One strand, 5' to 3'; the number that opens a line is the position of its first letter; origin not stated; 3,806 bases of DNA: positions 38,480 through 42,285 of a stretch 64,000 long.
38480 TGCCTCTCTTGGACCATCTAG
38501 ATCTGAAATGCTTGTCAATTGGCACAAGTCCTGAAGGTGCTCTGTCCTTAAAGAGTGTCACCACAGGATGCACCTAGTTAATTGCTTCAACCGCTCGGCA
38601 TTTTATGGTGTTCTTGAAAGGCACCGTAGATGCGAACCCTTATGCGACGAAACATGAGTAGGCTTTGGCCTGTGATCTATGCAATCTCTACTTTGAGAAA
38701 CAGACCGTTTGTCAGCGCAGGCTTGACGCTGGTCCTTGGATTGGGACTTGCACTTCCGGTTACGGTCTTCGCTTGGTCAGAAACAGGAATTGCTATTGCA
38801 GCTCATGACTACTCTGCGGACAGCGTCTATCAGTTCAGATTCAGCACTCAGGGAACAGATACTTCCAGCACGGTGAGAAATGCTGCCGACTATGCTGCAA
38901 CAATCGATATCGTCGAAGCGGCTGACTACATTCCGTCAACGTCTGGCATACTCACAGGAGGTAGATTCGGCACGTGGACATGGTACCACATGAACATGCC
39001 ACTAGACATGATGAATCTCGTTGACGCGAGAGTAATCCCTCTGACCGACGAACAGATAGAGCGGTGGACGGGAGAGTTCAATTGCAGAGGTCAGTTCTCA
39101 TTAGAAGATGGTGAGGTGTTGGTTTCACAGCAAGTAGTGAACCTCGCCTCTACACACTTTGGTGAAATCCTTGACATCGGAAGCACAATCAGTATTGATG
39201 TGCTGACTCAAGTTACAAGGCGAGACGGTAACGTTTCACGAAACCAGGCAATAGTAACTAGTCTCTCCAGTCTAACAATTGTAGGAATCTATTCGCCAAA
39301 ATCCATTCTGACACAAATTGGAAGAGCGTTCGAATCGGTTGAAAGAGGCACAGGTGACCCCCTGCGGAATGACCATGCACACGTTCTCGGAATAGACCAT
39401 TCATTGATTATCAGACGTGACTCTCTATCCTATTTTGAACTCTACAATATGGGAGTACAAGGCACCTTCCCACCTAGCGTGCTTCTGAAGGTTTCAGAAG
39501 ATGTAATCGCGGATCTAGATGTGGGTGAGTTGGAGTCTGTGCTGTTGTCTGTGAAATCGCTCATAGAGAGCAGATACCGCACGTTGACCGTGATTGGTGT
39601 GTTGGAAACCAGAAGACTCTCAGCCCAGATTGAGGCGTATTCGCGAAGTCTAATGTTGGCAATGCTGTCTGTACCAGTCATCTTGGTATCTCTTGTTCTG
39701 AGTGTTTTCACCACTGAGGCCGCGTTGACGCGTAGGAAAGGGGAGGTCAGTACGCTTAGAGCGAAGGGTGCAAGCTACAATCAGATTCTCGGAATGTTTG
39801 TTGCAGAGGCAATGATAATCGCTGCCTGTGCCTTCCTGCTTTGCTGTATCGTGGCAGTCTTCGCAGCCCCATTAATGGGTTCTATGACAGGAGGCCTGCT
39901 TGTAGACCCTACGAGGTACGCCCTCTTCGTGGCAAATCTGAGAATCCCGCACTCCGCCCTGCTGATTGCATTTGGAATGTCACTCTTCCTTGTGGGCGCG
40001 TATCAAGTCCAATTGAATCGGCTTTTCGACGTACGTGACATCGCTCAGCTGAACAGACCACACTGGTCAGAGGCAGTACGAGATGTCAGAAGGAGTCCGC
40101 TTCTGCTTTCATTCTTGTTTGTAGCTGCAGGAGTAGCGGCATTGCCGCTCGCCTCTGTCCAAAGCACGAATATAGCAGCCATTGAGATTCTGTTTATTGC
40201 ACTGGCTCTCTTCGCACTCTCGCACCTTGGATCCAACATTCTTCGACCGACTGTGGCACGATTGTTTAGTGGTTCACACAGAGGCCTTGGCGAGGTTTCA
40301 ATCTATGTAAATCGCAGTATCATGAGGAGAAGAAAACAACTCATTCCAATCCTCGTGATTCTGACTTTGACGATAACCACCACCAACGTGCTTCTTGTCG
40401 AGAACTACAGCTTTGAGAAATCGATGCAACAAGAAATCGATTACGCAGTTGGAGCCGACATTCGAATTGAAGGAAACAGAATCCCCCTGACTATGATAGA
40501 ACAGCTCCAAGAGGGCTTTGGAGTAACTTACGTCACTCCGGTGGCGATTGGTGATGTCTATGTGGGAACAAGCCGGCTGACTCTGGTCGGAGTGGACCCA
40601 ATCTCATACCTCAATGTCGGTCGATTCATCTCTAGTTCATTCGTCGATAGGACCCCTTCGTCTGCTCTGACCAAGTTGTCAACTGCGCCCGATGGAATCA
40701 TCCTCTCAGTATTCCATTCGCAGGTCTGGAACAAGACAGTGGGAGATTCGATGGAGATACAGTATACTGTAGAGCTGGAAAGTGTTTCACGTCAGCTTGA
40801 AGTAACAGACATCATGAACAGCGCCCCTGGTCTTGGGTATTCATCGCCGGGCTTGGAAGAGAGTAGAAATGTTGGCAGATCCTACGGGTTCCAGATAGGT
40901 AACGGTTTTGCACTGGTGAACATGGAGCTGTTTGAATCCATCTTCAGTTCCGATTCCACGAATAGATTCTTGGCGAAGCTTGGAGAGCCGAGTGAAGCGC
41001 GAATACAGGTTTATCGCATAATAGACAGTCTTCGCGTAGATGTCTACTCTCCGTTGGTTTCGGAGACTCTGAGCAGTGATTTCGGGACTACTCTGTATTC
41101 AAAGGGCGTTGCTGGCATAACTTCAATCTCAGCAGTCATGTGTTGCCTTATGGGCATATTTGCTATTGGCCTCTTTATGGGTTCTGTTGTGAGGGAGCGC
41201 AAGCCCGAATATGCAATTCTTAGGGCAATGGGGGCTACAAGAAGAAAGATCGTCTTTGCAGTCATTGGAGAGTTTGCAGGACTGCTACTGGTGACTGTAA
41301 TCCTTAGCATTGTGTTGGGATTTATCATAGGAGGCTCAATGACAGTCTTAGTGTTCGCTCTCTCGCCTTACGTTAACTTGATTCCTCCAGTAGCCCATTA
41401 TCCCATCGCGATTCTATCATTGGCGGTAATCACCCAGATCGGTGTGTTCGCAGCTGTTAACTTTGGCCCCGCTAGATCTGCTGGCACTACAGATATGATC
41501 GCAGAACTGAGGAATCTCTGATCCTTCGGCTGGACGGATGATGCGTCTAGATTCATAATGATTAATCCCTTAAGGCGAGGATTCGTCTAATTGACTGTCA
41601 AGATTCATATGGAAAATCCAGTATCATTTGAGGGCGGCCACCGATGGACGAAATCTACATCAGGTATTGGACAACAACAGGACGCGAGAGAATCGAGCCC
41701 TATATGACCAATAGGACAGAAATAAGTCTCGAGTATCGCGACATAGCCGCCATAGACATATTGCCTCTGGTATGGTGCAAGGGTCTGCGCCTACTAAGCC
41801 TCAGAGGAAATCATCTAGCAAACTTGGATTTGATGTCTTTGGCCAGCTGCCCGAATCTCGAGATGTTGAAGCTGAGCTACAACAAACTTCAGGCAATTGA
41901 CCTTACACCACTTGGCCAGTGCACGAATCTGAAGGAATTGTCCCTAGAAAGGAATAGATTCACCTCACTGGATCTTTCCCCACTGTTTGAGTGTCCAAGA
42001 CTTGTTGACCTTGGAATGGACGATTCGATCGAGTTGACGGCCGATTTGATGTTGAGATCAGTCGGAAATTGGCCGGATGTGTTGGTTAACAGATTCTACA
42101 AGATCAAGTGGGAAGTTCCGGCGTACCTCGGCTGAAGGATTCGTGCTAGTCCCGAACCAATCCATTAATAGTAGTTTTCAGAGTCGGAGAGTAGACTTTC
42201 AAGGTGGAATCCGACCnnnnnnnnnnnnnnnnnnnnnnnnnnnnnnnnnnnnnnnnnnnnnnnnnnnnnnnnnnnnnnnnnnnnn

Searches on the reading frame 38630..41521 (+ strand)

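Call 6: search_protein_families(library=pfam, proteins=[window:38630-41521:+])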
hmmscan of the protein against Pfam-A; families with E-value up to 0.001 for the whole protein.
window:38630-41521:+ (963 aa): 1 family
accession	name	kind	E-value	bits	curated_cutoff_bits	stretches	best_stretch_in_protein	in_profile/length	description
PF02687.27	FtsX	-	2.6e-17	63.4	25.5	2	833-943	2-112/120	FtsX-like permease C-terminal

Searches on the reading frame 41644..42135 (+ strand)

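Call 6: search_protein_families(library=pfam, proteins=[window:41644-42135:+])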
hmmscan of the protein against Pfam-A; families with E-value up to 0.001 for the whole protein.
window:41644-42135:+ (163 aa): 4 families
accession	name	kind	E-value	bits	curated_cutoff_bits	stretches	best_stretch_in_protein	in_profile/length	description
PF12799.13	LRR_4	-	1.1e-14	54.6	27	2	70-111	1-42/44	Leucine Rich repeats (2 copies)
PF13855.12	LRR_8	-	8.9e-11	41.8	27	1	47-106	2-61/61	Leucine rich repeat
PF13516.12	LRR_6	-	7.3e-05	23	23.4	0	92-114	1-23/24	Leucine Rich repeat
PF00560.39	LRR_1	-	0.00019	21.3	20.6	0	95-114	1-20/23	Leucine Rich Repeat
